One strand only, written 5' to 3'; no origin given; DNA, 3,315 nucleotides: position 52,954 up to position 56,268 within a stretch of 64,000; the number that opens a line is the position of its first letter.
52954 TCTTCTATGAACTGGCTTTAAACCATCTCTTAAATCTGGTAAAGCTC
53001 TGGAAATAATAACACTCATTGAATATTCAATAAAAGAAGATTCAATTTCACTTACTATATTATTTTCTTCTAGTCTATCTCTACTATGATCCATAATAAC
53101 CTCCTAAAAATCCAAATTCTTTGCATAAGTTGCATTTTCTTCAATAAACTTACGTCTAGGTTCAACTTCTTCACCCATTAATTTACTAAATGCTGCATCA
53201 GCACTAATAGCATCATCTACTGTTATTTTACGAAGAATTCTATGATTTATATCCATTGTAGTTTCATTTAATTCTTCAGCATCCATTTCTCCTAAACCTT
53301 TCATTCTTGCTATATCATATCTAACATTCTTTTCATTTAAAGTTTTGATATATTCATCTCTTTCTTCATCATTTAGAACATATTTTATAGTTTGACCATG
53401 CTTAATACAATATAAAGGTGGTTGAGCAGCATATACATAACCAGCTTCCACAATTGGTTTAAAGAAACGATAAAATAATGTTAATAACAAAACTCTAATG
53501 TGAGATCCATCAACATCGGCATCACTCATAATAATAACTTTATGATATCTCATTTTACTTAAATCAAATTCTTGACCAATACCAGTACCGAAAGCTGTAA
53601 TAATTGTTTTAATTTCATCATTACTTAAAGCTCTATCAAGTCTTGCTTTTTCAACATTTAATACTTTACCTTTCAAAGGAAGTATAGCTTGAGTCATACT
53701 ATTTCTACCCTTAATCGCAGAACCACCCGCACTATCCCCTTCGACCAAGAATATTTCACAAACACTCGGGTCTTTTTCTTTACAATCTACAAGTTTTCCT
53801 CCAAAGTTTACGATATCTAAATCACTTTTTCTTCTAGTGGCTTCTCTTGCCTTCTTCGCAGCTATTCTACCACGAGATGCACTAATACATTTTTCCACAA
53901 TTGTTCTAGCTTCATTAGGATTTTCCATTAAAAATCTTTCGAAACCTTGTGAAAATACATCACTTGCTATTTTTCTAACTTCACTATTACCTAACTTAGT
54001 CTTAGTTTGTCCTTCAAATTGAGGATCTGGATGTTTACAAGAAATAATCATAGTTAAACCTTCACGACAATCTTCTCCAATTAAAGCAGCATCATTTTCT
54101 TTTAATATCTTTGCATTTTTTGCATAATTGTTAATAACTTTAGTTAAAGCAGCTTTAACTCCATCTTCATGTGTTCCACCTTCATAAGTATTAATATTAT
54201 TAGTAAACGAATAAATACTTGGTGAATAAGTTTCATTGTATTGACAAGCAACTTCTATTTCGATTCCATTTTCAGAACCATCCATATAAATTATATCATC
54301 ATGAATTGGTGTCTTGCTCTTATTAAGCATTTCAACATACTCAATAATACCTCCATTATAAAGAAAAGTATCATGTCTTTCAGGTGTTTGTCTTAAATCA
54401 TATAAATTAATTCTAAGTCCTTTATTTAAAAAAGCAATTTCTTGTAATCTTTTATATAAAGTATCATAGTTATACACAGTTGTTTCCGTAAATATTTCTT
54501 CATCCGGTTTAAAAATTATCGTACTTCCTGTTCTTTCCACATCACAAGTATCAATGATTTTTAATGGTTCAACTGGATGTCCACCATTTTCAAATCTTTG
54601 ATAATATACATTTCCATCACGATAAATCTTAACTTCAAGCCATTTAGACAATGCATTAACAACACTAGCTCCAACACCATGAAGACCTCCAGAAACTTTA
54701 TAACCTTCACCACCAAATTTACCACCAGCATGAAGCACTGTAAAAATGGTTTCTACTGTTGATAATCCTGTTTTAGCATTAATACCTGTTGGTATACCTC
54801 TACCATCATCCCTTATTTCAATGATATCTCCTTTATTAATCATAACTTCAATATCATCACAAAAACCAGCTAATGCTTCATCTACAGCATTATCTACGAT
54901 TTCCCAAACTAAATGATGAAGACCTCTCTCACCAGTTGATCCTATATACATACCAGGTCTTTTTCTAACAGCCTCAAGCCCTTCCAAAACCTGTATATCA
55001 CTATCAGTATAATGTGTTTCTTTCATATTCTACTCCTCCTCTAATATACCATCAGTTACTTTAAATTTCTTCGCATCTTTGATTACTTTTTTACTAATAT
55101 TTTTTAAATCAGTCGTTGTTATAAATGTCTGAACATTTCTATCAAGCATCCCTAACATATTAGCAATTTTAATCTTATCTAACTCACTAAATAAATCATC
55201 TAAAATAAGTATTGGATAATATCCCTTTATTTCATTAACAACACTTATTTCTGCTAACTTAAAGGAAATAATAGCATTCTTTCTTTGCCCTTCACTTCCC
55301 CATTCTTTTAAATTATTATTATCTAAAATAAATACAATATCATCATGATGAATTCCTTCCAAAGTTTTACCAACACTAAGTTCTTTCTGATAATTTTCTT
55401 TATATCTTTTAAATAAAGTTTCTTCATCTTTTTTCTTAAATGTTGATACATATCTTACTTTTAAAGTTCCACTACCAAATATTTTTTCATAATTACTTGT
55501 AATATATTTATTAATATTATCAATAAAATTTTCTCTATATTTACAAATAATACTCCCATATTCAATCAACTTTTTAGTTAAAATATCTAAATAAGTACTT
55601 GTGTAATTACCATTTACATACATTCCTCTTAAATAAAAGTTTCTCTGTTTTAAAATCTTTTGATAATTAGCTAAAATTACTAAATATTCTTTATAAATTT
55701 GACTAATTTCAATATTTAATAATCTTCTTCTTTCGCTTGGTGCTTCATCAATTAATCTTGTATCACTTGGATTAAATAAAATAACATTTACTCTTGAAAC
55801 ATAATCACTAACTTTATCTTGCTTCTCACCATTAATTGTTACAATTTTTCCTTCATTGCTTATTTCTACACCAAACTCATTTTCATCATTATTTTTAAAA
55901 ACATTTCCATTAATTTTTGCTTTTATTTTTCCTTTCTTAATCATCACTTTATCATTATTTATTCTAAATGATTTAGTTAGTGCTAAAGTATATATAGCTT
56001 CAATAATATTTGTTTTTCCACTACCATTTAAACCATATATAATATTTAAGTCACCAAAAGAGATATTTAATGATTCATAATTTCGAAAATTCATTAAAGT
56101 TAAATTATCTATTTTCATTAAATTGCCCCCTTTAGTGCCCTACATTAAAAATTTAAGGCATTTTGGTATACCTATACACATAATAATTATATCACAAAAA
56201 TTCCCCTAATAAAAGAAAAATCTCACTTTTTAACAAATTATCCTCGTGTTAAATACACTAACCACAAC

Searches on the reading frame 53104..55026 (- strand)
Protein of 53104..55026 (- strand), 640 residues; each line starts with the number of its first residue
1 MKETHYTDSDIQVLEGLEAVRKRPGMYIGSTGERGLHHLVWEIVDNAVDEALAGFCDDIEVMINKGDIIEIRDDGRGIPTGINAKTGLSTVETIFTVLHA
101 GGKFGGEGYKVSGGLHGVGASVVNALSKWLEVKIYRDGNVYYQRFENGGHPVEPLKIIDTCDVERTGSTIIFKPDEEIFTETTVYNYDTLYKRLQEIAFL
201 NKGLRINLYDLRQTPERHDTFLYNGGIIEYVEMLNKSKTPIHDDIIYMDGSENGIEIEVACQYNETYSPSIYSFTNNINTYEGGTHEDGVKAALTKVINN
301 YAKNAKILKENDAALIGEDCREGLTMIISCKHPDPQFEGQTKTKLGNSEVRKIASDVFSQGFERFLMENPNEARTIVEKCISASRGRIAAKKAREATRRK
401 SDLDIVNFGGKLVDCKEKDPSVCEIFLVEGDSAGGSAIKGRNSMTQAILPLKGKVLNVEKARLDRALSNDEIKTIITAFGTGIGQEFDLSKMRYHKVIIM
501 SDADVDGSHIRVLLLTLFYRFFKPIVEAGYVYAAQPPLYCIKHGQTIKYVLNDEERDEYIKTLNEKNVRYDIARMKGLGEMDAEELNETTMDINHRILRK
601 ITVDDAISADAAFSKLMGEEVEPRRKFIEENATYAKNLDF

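Call 11: search_protein_families(library=ncbifam, proteins=[window:53104-55026:-])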
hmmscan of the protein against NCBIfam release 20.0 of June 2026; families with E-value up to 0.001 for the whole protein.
window:53104-55026:- (640 aa): 5 families
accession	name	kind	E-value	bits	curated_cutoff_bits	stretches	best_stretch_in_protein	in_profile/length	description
NF004189.0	PRK05644.1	subfamily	3.5e-297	987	740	1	2-639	6-640/641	DNA gyrase subunit B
NF011501.0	PRK14939.1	subfamily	2.4e-281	935.8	796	2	2-564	6-564/803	DNA gyrase subunit B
TIGR01059.1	gyrB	equivalog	9.6e-281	932.9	882.4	1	6-639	1-638/639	DNA topoisomerase (ATP-hydrolyzing) subunit B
TIGR01058.1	parE_Gpos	equivalog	1.9e-236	786.4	899.95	1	4-635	3-630/637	DNA topoisomerase IV subunit B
TIGR01055.1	parE_Gneg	equivalog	1e-163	546.1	723.35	1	4-631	2-621/625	DNA topoisomerase IV subunit B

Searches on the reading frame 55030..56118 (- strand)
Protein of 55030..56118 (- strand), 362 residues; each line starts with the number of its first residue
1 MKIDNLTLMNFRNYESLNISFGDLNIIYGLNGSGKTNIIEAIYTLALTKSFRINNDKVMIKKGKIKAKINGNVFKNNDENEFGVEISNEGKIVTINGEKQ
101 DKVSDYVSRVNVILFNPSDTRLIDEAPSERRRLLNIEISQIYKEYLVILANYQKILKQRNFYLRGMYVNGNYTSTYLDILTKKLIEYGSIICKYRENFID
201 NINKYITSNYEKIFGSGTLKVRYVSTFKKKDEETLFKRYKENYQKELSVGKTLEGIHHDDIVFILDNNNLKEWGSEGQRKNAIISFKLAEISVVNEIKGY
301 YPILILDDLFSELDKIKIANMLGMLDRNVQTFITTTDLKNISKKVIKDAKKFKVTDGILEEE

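Call 11: search_protein_families(library=ncbifam, proteins=[window:55030-56118:-])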
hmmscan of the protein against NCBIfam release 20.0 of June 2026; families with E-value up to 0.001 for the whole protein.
window:55030-56118:- (362 aa): 9 families
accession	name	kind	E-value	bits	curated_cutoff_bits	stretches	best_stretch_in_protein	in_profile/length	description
TIGR00611.2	recf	equivalog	5.9e-95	318.3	172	1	3-336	1-339/339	DNA replication/repair protein RecF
NF010680.0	PRK14079.1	equivalog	5.3e-46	157.2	386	1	1-339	1-329/349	recombination protein F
NF041760.1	PtuA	equivalog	3.5e-08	32.8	500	1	2-46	51-96/524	retron Ec78 anti-phage system effector ATPase PtuA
NF002572.0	PRK02224.1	equivalog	1.4e-07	30.2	1087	1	1-70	1-71/888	DNA double-strand break repair ATPase Rad50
NF053563.1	Rkd4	equivalog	5.9e-07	28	860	1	2-42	2-43/747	arcadin-4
NF041035.1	Rad50_Halo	equivalog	6e-06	24.9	1000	1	1-47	1-47/883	DNA double-strand break repair ATPase Rad50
NF045487.1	ASRP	equivalog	1.4e-05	24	300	1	17-99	10-80/593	archaea-specific SMC-related protein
TIGR00618.1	sbcc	subfamily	0.00014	19.9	478.5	1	1-49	1-53/1043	exonuclease subunit SbcC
NF047739.1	antiphage_MADS3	equivalog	0.00087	18.5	420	0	3-50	2-49/427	methylation-associated defense system AAA family ATPase MAD3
